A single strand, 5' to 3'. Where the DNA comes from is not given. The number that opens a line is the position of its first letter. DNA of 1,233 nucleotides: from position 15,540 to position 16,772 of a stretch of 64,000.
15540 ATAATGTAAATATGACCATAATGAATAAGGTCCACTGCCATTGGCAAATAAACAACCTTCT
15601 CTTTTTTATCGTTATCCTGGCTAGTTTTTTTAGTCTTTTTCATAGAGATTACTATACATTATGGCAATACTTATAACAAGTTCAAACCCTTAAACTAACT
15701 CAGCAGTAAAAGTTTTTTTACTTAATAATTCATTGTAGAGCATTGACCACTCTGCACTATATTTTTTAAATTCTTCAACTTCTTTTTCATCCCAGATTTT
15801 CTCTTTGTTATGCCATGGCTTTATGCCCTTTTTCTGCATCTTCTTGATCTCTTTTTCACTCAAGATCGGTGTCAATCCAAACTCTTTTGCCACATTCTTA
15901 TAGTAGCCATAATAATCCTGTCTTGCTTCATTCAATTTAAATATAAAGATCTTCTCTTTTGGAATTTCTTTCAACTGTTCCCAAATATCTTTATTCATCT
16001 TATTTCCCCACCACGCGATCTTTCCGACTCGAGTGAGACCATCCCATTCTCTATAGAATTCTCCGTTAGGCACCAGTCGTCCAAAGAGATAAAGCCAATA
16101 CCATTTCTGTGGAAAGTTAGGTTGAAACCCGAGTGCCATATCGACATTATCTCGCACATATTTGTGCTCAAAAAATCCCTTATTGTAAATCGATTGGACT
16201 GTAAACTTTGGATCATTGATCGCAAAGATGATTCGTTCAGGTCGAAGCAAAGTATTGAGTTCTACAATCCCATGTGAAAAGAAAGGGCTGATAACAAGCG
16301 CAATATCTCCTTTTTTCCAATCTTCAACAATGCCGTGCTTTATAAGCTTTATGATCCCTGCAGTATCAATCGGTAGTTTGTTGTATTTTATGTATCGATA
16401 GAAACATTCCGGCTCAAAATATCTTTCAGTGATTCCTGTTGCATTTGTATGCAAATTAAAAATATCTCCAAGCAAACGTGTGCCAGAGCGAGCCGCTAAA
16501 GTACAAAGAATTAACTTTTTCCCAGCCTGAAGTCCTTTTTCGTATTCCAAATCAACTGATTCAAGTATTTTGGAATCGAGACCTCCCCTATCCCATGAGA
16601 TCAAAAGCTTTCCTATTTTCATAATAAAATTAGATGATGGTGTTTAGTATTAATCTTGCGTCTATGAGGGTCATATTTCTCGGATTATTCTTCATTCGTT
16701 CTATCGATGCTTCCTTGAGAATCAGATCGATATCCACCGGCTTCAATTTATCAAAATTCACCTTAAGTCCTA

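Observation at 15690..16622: Sulfotransferase-fold enzyme nested inside the phosphonate operon; candidate head-group transferase or sulfation step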

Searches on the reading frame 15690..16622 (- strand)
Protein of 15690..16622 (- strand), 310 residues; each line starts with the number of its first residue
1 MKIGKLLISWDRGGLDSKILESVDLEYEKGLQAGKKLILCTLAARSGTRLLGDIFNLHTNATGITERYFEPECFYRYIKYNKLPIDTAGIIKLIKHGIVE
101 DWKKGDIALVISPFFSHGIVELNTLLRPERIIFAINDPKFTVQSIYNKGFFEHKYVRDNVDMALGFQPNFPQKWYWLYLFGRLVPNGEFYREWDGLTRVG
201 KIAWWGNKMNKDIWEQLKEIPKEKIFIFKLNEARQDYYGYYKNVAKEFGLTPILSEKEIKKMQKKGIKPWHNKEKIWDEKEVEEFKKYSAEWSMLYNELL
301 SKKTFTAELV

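Call 4: search_protein_families(library=pfam, proteins=[window:15690-16622:-], max_evalue=0.01)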
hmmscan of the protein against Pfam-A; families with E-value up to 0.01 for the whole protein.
window:15690-16622:- (310 aa): 0 families

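Call 5: search_protein_families(library=pfam, proteins=[window:15690-16622:-], max_evalue=10)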
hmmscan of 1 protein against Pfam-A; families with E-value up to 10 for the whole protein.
window:15690-16622:- (310 aa): 0 families

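Call 6: search_protein_families(library=ncbifam, proteins=[window:15690-16622:-], max_evalue=10)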
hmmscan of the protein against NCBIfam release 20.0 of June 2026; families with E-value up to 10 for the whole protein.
window:15690-16622:- (310 aa): 0 families

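Call 7: search_solved_structures(query=window:15690-16622:-, max_evalue=10, show_alignments=3)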
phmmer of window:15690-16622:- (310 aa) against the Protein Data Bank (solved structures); distinct sequences matched with E-value up to 10: 0.

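Call 8: find_homologous_proteins(query=window:15690-16622:-, max_evalue=0.001)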
Query window:15690-16622:- (310 aa): 64 proteins with E <= 0.001 among 1469 candidates.
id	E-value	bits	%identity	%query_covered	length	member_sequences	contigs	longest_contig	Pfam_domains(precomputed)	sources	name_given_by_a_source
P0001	3.3e-210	715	100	100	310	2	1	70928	-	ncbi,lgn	ncbi:MAG: hypothetical protein V4469_01260 [Patescibacteria group bacterium]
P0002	2.6e-153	528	73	98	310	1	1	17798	-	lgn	-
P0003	1.4e-146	506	71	98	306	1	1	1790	-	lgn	-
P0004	2.9e-145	501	71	98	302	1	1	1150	-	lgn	-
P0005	1.1e-142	493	71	96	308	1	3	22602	-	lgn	-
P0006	9.8e-141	487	68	98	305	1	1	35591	-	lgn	-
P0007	1.6e-140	486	68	98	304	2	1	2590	-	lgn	-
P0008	4.0e-139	481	68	97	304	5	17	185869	-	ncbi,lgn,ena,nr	ncbi:MAG: hypothetical protein KBD26_00905 [Candidatus Pacebacteria bacterium]|nr:hypothetical prote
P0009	1.1e-138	480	68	97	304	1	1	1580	-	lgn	-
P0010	5.9e-138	477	68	98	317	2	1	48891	-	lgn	-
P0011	8.5e-138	477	69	98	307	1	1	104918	-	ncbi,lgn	-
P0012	1.3e-136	473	67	97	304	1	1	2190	-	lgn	-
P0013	6.6e-136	471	69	90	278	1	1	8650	-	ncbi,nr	ncbi:MAG: hypothetical protein Q8P45_02415, partial [Candidatus Harrisonbacteria bacterium]|nr:hypot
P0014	1.4e-129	450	66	96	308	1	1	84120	-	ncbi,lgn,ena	-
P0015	2.2e-129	449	65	96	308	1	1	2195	-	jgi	jgi:hypothetical protein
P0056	2.4e-80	288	49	89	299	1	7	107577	-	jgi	jgi:hypothetical protein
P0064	1.9e-59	219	40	91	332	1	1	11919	-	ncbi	-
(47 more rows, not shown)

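Call 11: search_solved_structures(query=A1, max_evalue=10, show_alignments=3)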
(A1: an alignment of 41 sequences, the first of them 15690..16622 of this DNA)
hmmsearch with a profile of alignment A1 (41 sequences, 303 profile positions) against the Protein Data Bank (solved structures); distinct sequences matched with E-value up to 10: 3.
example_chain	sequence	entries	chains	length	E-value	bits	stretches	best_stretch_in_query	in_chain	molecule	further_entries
3g06_A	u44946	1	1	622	0.014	17.7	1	215-298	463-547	SspH2 (Leucine-rich repeat protein)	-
1r57_A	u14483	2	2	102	0.026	16.9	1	63-123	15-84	conserved hypothetical protein | Acetyltransferase, GNAT family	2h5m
2o1e_A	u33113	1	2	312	0.21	13.9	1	241-301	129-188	YcdH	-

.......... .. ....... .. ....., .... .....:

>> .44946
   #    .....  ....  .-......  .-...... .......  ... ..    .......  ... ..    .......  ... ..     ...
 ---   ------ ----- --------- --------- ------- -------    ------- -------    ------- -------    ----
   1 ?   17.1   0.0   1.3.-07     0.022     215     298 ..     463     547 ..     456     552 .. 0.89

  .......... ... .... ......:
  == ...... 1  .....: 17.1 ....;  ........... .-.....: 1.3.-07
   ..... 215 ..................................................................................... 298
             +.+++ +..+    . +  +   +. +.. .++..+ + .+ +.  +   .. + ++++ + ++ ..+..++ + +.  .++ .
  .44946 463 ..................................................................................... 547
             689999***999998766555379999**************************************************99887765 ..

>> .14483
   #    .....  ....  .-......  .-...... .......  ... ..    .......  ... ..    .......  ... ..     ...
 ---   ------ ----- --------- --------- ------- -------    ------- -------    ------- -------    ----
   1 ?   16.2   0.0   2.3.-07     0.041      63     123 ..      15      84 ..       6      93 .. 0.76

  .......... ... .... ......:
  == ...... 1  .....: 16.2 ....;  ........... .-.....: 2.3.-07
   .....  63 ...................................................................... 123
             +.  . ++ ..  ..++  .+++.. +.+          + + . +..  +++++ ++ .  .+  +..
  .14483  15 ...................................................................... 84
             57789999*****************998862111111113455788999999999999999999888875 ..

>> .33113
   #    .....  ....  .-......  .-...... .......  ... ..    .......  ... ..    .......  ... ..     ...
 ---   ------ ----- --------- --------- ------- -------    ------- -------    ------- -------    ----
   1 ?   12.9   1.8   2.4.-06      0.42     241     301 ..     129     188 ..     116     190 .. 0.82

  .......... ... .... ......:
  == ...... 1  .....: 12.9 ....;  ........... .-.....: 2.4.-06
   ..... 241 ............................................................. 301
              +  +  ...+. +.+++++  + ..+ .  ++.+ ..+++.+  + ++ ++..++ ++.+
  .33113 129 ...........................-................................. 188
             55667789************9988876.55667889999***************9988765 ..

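Call 23: find_encoding_contigs(protein=P0008, flank=8000, max_places=4)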
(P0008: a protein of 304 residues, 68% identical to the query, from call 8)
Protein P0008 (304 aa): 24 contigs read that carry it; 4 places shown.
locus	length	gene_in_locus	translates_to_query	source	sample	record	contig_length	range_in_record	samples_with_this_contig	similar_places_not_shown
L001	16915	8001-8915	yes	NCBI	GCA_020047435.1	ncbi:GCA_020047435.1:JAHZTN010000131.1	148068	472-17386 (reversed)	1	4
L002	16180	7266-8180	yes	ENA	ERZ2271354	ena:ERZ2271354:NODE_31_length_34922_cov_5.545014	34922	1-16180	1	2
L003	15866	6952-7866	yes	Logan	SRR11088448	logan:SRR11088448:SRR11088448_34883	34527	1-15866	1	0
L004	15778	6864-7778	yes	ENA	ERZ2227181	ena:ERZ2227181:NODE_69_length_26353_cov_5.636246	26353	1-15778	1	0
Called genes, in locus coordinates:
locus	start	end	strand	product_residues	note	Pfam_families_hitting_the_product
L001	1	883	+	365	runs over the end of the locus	PF13439:Glyco_transf_4, PF13477:Glyco_trans_4_2 (weak), PF13579:Glyco_trans_4_4, PF20706:GT4-conflict (weak), PF00534:Glycos_transf_1, PF13692:Glyco_trans_1_4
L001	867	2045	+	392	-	PF13439:Glyco_transf_4, PF00534:Glycos_transf_1, PF13692:Glyco_trans_1_4, PF13524:Glyco_trans_1_2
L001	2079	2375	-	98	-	-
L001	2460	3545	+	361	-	PF13439:Glyco_transf_4 (weak), PF13579:Glyco_trans_4_4 (weak), PF00534:Glycos_transf_1, PF13692:Glyco_trans_1_4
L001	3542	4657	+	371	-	PF13439:Glyco_transf_4 (faint), PF00534:Glycos_transf_1, PF13692:Glyco_trans_1_4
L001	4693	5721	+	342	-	PF00534:Glycos_transf_1, PF13692:Glyco_trans_1_4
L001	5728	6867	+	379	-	PF02776:TPP_enzyme_N, PF02775:TPP_enzyme_C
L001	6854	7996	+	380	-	PF00465:Fe-ADH, PF13685:Fe-ADH_2, PF25137:ADH_Fe_C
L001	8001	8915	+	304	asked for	-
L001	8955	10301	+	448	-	PF01467:CTP_transf_like, PF13714:PEP_mutase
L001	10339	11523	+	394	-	-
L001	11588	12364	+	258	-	PF01522:Polysacc_deac_1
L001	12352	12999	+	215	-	PF13489:Methyltransf_23, PF08241:Methyltransf_11, PF13649:Methyltransf_25 (faint), PF13847:Methyltransf_31 (weak)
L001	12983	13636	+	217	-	PF13489:Methyltransf_23, PF08241:Methyltransf_11, PF13649:Methyltransf_25 (weak)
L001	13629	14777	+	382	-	PF13439:Glyco_transf_4, PF00534:Glycos_transf_1, PF13692:Glyco_trans_1_4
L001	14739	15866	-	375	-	PF04464:Glyphos_transf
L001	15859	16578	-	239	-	PF00483:NTP_transferase, PF12804:NTP_transf_3, PF20202:DUF6564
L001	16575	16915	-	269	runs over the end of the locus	PF01522:Polysacc_deac_1, PF11959:DUF3473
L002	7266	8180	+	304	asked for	-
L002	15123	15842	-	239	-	PF00483:NTP_transferase, PF12804:NTP_transf_3, PF20202:DUF6564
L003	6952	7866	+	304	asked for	-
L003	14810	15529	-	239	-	PF00483:NTP_transferase, PF12804:NTP_transf_3, PF20202:DUF6564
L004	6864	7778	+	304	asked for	-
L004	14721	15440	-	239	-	PF00483:NTP_transferase, PF12804:NTP_transf_3, PF20202:DUF6564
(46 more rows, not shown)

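Call 24: predict_structure(alignment_id=A1)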
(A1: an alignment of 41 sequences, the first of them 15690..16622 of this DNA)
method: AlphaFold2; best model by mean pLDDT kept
length: 310 residues; sequences in the alignment: 41
mean_pLDDT: 90.2   pTM: 0.88
mean pLDDT of the five models: 90.2, 89.6, 89.5, 88.6, 88.6
residues with pLDDT >= 90: 225; 70-90: 62; 50-70: 19; < 50: 4
segments of 3 or more residues with pLDDT < 50: 307-310
pLDDT, mean of each block of 10 residues (from residue 1): 74 87 98 98 79 95 92 93 96 97 98 93 98 94 90 91 89 59 89 97 96 96 94 91 96 96 80 90 98 94 58
secondary structure, 60 per line:
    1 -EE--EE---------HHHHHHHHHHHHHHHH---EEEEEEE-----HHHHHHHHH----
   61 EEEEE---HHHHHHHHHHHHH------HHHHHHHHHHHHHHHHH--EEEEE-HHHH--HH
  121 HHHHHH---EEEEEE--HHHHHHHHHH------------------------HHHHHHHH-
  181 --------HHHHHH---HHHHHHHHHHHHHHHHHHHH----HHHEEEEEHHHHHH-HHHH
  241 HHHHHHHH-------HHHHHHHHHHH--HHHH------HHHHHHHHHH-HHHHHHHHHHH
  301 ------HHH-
elements in order: H17-32 E36-42 H48-56 E61-65 H69-81 H88-104 E107-111 H113-116 H119-126 E130-135 H138-147 H172-179 H189-194 H198-217 E225-229 H230-235 H237-248 H256-266 H269-272 H279-288 H290-300

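Call 25: find_encoding_contigs(protein=P0056, flank=10000, max_places=2)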
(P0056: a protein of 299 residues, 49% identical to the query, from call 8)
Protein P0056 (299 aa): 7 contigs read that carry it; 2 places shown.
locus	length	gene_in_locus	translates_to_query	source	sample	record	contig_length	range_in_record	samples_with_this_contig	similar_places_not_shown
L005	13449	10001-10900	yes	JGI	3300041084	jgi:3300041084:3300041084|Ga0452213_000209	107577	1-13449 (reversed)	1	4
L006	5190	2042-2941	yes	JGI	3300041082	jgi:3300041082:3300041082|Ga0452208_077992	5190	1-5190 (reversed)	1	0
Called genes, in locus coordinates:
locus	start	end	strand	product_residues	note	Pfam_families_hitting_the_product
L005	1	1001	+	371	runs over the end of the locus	PF13439:Glyco_transf_4, PF13579:Glyco_trans_4_4, PF20706:GT4-conflict, PF00534:Glycos_transf_1, PF13692:Glyco_trans_1_4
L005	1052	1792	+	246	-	PF13489:Methyltransf_23, PF13847:Methyltransf_31, PF08241:Methyltransf_11, PF08242:Methyltransf_12, PF13649:Methyltransf_25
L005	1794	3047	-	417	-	PF01943:Polysacc_synt, PF13440:Polysacc_synt_3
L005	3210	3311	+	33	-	-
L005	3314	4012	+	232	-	PF05148:Methyltransf_8 (weak), PF13489:Methyltransf_23, PF07021:MetW (faint), PF08241:Methyltransf_11, PF08242:Methyltransf_12 (weak), PF13649:Methyltransf_25, PF13847:Methyltransf_31 (weak)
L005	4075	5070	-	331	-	PF00535:Glycos_transf_2, PF10111:Glyco_tranf_2_2 (weak), PF13641:Glyco_tranf_2_3, PF13632:Glyco_trans_2_3 (faint)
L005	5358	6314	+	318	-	PF00535:Glycos_transf_2, PF10111:Glyco_tranf_2_2, PF13641:Glyco_tranf_2_3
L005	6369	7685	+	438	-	PF01467:CTP_transf_like, PF13714:PEP_mutase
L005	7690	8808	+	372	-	PF02776:TPP_enzyme_N, PF02775:TPP_enzyme_C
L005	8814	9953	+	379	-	PF00465:Fe-ADH, PF13685:Fe-ADH_2, PF25137:ADH_Fe_C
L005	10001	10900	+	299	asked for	-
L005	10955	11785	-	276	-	PF13469:Sulfotransfer_3 (weak)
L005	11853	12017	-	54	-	PF00471:Ribosomal_L33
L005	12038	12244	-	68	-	PF00830:Ribosomal_L28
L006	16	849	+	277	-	PF02775:TPP_enzyme_C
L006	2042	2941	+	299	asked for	-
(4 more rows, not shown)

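Call 26: find_encoding_contigs(protein=P0064, flank=10000, max_places=2)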
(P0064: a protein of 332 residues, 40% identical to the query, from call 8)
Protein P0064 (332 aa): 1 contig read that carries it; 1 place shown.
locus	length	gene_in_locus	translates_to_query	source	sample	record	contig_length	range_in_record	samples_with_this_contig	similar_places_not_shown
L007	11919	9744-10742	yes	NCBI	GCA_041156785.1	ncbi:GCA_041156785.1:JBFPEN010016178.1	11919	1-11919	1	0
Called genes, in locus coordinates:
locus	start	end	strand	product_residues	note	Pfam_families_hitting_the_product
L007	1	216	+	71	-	?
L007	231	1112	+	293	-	PF01507:PAPS_reduct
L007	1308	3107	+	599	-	PF00009:GTP_EFTU, PF01926:MMR_HSR1 (faint), PF03144:GTP_EFTU_D2 (weak), PF22594:GTP-eEF1A_C, PF01583:APS_kinase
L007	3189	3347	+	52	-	-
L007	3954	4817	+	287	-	-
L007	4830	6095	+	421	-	PF00005:ABC_tran, PF13304:AAA_21 (faint), PF14524:Wzt_C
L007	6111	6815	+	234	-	PF13469:Sulfotransfer_3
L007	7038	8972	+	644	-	PF13522:GATase_6, PF13537:GATase_7, PF00733:Asn_synthase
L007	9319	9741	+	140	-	PF01467:CTP_transf_like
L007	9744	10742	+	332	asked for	-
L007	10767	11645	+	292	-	-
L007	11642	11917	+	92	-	?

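Call 29: fold_search(model_id=the predicted structure, library=pdb)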
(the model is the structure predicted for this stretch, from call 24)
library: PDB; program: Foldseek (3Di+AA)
matches with E <= 10: 876; with E <= 0.001: 21
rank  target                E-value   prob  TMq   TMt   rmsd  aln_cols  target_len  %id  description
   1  3ap3_C                2.2e-06  1.00  0.47  0.51   8.4       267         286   15  Crystal structure of human tyrosylprotein sulfotransferase-2 complexed with PAP (released 2011-10-26)
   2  3ap3_A                8.2e-06  1.00  0.45  0.49   9.3       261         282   14  Crystal structure of human tyrosylprotein sulfotransferase-2 complexed with PAP (released 2011-10-26)
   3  5wrj_C                1.6e-05  1.00  0.47  0.53   8.7       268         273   12  Crystal structure of human tyrosylprotein sulfotransferase-1 complexed with PAP and gastrin peptide (released 2017-09-06)
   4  3ap3_B                2.3e-05  1.00  0.44  0.47   6.8       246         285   14  Crystal structure of human tyrosylprotein sulfotransferase-2 complexed with PAP (released 2011-10-26)
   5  5wri_A                2.3e-05  1.00  0.46  0.52   9.0       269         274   12  Crystal structure of human tyrosylprotein sulfotransferase-1 complexed with PAP and C4 peptide (released 2017-09-13)
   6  3ap3_D                3.9e-05  1.00  0.43  0.45   5.9       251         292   15  Crystal structure of human tyrosylprotein sulfotransferase-2 complexed with PAP (released 2011-10-26)
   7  9wwe                  4.1e-05  1.00  0.47  0.48   8.9       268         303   13  Crystal structure of human tyrosylprotein sulfotransferase 2 (TPST2) in cation-bound state (released 2025-12-31)
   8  5wrj_A                6.4e-05  1.00  0.45  0.50   9.4       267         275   13  Crystal structure of human tyrosylprotein sulfotransferase-1 complexed with PAP and gastrin peptide (released 2017-09-06)
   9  3ap1_B                8.9e-05  1.00  0.44  0.46   5.6       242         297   15  Crystal structure of human tyrosylprotein sulfotransferase-2 complexed with PAP and C4 peptide (released 2011-10-26)
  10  3ap1_A                1.5e-04  1.00  0.45  0.47   5.9       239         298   15  Crystal structure of human tyrosylprotein sulfotransferase-2 complexed with PAP and C4 peptide (released 2011-10-26)
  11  8w5z_A                2.2e-04  1.00  0.50  0.47   4.2       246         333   13  Crystal structure of tick tyrosylprotein sulfotransferase reveals the activation mechanism of tick anticoagulant prote (released 2024-04-10)
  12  3ap2_B                2.7e-04  1.00  0.47  0.49   4.6       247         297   16  Crystal structure of human tyrosylprotein sulfotransferase-2 complexed with PAP,C4 peptide, and phosphate ion (released 2011-10-26)
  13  5byk                  4.4e-04  1.00  0.33  0.39  14.2       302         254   10  Schistosoma mansoni (Blood Fluke) Sulfotransferase/S-oxamniquine Complex (released 2015-09-30)
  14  6bdq                  6.5e-04  1.00  0.37  0.43  13.7       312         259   12  Schistosoma mansoni (Blood Fluke) Sulfotransferase/CIDD-0000074 (Compound 10a) Complex (released 2018-10-03)
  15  6bdp                  7.3e-04  0.99  0.32  0.38  14.1       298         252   11  Schistosoma mansoni (Blood Fluke) Sulfotransferase/CIDD-0000071 (Compound 9c) Complex (released 2018-10-03)
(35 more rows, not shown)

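Call 30: search_protein_representatives(alignment_id=A1)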
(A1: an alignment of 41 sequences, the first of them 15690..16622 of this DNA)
Query: 41 sequences, 303 profile positions. Proteins with E-value up to 0.001 (for the whole library): 294; up to 1e-10: 196; up to 1e-30: 96. The best 150 are listed.
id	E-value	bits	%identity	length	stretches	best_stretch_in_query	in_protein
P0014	6.0e-142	488.6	-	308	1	1-299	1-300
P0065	8.7e-117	406.0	-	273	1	32-299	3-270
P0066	6.2e-104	363.8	-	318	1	7-298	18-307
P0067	6.3e-90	317.8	-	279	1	28-298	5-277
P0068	7.4e-88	311.0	-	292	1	4-299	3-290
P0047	1.8e-85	303.1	-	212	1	100-298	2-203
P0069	6.6e-85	301.3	-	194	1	110-300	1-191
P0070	2.2e-76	273.3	-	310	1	24-298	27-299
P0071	7.3e-72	258.4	-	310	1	27-299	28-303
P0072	2.7e-71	256.6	-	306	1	13-299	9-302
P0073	2.6e-68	246.8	-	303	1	28-299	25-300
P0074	3.2e-66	239.9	-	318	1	15-296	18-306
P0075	6.4e-66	238.9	-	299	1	18-297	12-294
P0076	1.2e-64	234.7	-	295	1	20-299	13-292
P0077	1.4e-64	234.5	-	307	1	32-296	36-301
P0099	6.6e-45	169.9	-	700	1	43-297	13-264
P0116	6.7e-39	150.2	-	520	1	39-291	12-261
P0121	4.5e-38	147.5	-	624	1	33-287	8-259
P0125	8.9e-37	143.2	-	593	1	42-287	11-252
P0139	9.5e-35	136.6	-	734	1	41-269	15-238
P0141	1.1e-34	136.4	-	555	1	42-290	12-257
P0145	1.9e-33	132.3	-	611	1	37-292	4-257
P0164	7.4e-29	117.2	-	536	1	34-262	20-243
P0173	1.5e-26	109.6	-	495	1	41-287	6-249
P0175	2.5e-26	108.9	-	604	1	39-286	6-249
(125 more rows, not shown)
